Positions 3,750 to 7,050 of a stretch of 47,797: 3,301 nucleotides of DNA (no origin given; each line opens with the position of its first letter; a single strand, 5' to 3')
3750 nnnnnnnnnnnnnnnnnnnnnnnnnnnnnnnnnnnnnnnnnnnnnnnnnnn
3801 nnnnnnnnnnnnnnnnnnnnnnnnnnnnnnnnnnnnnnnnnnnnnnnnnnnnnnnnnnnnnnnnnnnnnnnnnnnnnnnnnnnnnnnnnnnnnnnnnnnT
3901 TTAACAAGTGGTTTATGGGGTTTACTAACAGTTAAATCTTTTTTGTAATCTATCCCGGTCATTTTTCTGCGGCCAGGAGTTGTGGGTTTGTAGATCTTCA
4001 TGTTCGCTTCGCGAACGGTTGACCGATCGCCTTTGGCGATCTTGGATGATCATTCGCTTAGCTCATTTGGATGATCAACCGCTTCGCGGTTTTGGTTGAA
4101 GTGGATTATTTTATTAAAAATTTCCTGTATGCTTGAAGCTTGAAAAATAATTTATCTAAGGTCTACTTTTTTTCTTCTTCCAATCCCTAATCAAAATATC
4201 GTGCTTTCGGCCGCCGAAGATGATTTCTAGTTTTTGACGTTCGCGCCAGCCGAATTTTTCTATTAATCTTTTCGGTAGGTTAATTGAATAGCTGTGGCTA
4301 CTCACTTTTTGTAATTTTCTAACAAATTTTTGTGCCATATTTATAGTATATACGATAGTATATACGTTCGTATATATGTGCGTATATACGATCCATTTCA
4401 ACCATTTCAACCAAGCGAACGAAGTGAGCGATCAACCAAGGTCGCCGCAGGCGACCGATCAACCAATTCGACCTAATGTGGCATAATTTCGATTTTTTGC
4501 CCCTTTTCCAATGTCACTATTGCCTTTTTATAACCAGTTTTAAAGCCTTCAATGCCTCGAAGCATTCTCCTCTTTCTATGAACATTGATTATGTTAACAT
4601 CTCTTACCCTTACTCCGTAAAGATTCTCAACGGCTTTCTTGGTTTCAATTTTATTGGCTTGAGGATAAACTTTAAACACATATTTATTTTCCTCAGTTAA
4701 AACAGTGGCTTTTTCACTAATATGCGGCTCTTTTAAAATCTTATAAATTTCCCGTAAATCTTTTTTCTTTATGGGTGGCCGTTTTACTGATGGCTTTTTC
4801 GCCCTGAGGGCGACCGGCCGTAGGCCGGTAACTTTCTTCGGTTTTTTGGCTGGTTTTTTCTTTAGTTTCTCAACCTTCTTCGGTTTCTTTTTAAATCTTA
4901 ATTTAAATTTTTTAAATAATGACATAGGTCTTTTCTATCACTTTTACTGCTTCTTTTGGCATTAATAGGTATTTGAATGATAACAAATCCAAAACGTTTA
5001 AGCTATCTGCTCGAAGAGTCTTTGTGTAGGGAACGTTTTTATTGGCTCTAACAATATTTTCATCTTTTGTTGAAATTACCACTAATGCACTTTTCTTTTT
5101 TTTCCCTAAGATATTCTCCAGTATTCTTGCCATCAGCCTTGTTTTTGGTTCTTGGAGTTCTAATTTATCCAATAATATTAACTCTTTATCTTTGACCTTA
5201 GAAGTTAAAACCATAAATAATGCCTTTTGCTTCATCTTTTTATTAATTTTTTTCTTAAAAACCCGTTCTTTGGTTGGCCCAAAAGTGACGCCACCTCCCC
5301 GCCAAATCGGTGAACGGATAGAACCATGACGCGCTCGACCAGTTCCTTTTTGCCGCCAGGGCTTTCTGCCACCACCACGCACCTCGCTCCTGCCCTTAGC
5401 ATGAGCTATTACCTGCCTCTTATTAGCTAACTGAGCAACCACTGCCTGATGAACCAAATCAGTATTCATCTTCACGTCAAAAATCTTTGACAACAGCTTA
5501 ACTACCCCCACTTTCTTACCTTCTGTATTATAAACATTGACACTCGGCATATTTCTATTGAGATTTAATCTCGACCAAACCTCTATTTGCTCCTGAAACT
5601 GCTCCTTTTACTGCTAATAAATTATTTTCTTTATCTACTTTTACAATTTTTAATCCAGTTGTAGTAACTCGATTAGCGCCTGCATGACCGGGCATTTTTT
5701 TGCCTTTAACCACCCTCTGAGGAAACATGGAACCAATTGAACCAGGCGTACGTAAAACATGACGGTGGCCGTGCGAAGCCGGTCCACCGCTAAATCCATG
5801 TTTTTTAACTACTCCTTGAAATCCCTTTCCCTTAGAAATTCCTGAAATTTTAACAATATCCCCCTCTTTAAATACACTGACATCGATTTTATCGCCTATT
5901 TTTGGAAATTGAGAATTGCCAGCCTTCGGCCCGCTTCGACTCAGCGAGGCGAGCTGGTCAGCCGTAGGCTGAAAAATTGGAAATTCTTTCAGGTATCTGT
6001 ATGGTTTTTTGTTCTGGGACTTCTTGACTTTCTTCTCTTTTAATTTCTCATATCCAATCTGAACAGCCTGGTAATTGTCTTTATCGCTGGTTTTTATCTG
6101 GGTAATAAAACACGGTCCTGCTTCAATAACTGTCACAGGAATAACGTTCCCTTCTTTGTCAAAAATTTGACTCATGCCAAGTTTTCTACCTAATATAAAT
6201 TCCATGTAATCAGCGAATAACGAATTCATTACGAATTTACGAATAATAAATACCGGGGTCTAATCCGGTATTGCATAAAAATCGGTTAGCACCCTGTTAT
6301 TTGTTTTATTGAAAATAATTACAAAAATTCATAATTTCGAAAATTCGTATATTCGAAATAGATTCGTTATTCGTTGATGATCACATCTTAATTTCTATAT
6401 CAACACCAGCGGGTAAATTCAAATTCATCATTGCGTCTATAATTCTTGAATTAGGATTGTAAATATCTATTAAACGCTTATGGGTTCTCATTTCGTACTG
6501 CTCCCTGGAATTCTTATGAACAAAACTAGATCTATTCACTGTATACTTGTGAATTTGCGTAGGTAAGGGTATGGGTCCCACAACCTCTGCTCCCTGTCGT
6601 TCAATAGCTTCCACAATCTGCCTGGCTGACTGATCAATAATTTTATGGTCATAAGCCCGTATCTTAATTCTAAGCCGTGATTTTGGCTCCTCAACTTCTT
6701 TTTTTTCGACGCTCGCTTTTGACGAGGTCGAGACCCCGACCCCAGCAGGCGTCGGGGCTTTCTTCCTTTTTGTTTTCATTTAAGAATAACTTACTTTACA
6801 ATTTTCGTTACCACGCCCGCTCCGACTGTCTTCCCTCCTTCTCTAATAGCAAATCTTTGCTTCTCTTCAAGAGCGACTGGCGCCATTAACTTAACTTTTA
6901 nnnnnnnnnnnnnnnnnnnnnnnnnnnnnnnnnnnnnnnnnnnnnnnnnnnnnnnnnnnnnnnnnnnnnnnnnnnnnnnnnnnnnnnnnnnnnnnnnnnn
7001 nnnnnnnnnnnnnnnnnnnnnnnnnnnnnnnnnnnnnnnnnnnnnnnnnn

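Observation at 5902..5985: In-frame 75-bp GC-rich hairpin insertion with 9-bp direct repeats inside rplC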

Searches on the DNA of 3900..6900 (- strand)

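Call 37: search_rna_families(source=window, start=3900, end=6900, threshold=evalue, max_evalue=10)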
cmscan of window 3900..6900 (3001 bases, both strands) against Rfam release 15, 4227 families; matches with E-value up to 10: 5.
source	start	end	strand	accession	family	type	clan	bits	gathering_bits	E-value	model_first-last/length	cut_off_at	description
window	6140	6282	+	RF02053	STnc430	Gene; sRNA;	-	25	47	0.56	1-162/162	no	Enterobacterial sRNA STnc430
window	6715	6775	+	RF00236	ctRNA_pGA1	Gene; antisense;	-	18.7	45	1.8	1-79/79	no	ctRNA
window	5628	5676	-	RF01095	PK-CuYV_BPYV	Cis-reg;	-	17.7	60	8.1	1-56/56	no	3'-terminal pseudoknot of CuYV/BPYV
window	4213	4276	+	RF00439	SNORD87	Gene; snRNA; snoRNA; CD-box;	-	17.5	50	8.7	1-85/85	no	Small nucleolar RNA SNORD87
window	4798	4861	+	RF02837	anti-hemB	Gene; sRNA;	-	14.7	49.5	4.9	1-81/81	no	Burkholderia RNA 7 (anti-hemB)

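Call 72: search_dna_similar(query=window:5918-5971:-, collection=plasmids, mode=distant, max_evalue=10, max_rows=15)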
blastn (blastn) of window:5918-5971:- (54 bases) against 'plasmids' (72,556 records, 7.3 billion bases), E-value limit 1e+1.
Records with a match: 5; places in all: 5; records where one place covers at least 80% of the query: 0.
Best place of each record, by identity: >=99% 1; 95-99% 3; 90-95% 1.
By first word of the organism name: Rhizobium 2; Pseudomonas 1; Streptomyces 1; Salipiger 1.
By predicted mobility (MOB-suite, as given by PLSDB): non-mobilizable 4; mobilizable 1.
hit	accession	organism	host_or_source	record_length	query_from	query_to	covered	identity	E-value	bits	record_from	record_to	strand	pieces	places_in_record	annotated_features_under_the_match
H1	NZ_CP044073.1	Pseudomonas oryzihabitans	Homo sapiens,clinical isolate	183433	8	31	44%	91.7%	4e+0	36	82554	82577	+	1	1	MFS transporter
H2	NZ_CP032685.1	Rhizobium sp. CCGE531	Phaseolus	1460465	1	22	41%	95.5%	4e+0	37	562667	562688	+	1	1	record has no annotation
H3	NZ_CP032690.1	Rhizobium sp. CCGE532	Phaseolus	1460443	1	22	41%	95.5%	4e+0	37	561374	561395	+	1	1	record has no annotation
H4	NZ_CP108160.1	Streptomyces sp. NBC_00161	-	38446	7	28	41%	95.5%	4e+0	37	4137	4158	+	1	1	helix-turn-helix domain-containing protein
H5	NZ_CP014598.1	Salipiger sp. CCB-MM3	mangrove soil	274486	36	54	35%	100.0%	4e+0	36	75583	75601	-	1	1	aminotransferase class IV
